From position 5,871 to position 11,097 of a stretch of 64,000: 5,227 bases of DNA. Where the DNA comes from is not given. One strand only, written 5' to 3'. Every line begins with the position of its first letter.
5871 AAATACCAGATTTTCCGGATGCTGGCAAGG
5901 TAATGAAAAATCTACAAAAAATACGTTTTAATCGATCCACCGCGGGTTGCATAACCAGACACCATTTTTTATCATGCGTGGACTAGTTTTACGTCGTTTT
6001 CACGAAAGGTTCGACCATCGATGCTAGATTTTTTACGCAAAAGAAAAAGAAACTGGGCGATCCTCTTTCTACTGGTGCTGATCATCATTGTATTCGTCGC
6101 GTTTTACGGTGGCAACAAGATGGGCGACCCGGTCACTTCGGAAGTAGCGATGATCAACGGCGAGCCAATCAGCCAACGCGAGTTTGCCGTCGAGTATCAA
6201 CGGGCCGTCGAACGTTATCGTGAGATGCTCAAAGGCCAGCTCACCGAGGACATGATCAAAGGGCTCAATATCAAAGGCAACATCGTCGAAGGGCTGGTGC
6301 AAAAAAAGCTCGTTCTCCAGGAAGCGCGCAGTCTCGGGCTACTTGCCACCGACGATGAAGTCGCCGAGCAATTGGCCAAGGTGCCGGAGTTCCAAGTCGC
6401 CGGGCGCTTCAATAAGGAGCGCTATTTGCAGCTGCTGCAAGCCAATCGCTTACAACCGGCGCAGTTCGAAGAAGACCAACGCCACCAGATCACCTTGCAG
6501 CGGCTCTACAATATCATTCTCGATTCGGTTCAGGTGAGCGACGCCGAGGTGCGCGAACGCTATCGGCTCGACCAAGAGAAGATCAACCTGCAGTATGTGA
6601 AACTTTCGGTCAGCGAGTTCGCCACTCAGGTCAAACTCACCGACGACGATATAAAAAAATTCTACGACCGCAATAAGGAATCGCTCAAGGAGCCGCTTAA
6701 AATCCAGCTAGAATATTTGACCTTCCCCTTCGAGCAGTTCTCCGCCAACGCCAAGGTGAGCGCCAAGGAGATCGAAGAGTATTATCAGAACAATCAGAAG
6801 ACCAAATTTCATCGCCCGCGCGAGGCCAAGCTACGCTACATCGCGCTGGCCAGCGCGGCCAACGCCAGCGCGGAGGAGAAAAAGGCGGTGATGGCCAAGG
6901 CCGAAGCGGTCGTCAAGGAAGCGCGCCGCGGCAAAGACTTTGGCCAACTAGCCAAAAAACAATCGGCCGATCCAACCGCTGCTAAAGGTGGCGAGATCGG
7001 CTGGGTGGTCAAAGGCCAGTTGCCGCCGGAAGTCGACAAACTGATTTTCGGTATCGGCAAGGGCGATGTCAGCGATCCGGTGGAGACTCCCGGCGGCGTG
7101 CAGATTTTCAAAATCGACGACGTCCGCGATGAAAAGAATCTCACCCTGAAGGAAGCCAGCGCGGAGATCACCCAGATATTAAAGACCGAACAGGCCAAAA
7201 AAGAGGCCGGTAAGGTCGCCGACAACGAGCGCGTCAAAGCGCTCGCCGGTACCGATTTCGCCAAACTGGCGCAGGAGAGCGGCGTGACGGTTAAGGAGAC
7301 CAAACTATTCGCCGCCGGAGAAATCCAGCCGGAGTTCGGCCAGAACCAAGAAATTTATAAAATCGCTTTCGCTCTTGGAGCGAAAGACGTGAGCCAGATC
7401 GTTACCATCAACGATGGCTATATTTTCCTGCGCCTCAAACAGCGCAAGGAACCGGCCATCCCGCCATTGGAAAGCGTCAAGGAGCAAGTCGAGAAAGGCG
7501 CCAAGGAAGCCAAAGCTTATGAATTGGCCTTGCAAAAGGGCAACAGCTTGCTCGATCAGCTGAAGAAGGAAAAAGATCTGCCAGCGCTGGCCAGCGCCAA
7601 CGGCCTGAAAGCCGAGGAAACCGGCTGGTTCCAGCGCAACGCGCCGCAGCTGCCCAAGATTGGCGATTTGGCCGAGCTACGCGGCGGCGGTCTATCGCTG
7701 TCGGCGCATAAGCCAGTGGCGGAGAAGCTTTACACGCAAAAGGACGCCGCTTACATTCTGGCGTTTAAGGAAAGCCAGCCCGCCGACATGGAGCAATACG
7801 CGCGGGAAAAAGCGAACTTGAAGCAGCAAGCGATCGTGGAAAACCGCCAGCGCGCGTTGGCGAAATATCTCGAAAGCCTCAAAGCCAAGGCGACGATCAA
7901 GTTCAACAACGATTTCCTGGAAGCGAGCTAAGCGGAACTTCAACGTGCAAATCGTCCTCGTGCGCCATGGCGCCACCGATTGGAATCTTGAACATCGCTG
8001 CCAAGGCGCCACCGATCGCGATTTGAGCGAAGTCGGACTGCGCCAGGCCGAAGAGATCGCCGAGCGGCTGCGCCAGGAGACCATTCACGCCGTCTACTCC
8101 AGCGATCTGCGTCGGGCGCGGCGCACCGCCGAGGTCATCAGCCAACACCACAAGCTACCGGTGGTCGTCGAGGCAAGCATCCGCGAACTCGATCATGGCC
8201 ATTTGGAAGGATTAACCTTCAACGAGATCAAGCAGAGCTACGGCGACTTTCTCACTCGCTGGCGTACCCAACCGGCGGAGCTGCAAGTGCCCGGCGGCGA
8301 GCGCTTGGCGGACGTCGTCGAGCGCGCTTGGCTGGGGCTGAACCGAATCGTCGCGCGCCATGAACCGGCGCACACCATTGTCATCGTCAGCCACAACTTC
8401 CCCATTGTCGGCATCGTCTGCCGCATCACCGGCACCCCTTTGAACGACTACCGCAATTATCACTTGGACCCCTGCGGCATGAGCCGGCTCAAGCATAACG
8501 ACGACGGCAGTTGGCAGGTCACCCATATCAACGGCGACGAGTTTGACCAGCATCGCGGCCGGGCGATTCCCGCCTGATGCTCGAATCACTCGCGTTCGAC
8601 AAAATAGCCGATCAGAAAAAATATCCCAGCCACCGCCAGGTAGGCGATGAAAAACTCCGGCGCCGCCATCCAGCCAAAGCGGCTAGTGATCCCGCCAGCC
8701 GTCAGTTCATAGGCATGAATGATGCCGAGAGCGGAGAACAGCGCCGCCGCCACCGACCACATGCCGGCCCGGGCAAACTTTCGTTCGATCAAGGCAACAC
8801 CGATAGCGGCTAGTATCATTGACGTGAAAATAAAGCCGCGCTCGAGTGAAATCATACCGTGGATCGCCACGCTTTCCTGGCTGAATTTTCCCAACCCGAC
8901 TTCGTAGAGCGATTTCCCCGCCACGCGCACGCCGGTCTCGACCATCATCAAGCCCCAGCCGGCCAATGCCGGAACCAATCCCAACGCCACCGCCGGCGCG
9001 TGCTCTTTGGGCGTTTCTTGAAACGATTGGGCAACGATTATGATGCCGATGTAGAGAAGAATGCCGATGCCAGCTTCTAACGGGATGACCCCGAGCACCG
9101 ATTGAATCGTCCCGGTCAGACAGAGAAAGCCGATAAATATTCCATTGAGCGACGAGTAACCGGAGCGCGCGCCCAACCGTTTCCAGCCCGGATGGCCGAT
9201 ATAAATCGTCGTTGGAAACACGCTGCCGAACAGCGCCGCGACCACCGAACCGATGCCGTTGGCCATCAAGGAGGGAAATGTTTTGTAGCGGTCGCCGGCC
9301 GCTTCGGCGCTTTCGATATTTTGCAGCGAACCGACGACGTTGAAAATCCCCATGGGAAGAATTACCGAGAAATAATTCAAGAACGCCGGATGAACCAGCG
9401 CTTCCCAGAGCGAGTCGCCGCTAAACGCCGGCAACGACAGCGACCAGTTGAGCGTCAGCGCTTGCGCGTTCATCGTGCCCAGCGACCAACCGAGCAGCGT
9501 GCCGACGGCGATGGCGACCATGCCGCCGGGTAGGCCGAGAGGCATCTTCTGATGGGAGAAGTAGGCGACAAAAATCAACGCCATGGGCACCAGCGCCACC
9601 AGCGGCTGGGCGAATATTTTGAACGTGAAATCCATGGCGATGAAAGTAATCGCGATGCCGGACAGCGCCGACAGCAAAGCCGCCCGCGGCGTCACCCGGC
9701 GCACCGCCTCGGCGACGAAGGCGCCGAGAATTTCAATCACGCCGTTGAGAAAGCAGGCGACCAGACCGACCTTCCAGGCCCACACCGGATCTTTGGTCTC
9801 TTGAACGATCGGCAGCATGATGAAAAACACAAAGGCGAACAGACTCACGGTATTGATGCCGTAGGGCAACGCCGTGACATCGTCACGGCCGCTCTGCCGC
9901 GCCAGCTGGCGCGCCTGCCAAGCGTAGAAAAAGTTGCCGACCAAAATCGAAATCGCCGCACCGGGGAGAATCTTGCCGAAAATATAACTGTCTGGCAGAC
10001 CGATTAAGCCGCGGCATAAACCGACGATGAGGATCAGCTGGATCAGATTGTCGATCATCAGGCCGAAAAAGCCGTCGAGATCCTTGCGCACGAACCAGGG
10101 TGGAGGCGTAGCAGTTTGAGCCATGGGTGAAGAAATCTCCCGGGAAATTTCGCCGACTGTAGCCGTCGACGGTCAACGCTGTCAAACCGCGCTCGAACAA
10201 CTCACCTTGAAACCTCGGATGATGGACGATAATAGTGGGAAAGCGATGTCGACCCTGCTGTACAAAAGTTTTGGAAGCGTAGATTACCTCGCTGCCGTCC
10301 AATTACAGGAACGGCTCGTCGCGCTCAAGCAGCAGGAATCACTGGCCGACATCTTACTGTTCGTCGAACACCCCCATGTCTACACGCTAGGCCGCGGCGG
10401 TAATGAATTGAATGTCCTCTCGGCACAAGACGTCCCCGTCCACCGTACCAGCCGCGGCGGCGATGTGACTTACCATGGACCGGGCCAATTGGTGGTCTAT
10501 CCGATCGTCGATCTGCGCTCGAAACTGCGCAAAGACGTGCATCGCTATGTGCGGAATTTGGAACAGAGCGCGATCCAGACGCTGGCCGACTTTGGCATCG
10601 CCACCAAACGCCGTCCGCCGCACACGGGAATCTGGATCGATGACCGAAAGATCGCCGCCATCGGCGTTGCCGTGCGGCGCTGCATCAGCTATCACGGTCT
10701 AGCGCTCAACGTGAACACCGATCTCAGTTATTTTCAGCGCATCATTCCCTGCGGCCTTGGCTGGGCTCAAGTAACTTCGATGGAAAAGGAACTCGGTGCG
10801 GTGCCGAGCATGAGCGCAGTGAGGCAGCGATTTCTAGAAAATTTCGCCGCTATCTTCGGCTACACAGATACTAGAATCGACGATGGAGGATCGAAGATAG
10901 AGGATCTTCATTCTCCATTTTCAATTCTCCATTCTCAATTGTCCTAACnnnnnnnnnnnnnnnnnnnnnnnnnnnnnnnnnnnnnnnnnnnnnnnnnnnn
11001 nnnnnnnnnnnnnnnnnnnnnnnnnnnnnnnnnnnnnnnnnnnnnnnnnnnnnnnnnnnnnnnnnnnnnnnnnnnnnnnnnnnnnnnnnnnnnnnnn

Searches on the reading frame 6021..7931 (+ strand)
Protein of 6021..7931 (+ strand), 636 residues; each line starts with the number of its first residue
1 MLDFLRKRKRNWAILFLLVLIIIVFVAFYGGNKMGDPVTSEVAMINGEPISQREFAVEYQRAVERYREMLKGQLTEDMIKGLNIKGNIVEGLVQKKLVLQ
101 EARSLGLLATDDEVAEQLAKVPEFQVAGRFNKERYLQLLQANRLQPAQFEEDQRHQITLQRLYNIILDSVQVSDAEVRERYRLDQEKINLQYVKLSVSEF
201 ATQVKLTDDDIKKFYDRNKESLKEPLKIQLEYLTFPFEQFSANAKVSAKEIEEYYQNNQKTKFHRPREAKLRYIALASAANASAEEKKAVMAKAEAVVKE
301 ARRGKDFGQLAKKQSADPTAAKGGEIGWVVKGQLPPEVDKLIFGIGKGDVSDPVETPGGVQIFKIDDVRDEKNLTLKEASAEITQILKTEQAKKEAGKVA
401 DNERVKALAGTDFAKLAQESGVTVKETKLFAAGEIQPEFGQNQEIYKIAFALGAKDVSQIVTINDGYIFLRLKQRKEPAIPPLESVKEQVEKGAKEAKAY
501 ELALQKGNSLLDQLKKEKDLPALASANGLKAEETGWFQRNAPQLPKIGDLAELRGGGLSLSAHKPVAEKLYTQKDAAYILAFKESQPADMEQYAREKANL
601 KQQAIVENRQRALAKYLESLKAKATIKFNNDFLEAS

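Call 38: search_protein_families(library=pfam, proteins=[window:6021-7931:+], max_evalue=0.001)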
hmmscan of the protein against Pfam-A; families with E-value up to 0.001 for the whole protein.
window:6021-7931:+ (636 aa): 5 families
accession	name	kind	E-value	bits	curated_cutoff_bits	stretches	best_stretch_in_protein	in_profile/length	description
PF13624.11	SurA_N_3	-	1.8e-47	161.6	27.2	1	1-162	1-161/162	SurA-like N-terminal domain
PF13623.11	SurA_N_2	-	3.2e-28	98.9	28.5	1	2-139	1-145/145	SurA-like N-terminal domain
PF13145.12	Rotamase_2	-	1.9e-24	87.3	27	2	246-380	1-120/121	PPIC-type PPIASE domain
PF00639.27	Rotamase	-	4e-23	82.6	21.7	1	279-367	7-97/97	PPIC-type PPIASE domain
PF13616.12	Rotamase_3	-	2.3e-20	73.7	22.5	1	262-368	11-115/116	PPIC-type PPIASE domain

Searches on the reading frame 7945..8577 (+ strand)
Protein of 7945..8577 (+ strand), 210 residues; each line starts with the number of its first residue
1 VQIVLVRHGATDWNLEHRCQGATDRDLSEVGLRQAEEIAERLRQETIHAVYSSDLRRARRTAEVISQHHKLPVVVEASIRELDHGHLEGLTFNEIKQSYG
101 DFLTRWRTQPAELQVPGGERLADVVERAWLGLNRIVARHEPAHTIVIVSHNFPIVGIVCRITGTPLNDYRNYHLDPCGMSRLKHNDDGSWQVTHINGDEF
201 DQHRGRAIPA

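Call 58: search_protein_families(library=pfam, proteins=[window:7945-8577:+], max_evalue=0.001)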
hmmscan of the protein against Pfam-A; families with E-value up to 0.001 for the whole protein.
window:7945-8577:+ (210 aa): 1 family
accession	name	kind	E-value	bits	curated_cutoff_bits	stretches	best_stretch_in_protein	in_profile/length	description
PF00300.27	His_Phos_1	-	3e-59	200.4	21.7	1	3-196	1-192/194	Histidine phosphatase superfamily (branch 1)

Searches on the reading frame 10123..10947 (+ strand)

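Call 58: search_protein_families(library=pfam, proteins=[window:10123-10947:+], max_evalue=0.001)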
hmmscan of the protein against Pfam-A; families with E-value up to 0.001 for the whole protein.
window:10123-10947:+ (274 aa): 1 family
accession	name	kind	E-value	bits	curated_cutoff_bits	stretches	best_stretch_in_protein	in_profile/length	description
PF21948.1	LplA-B_cat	-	1.4e-49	169.2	27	1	54-242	1-200/200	Lipoyl protein ligase A/B catalytic domain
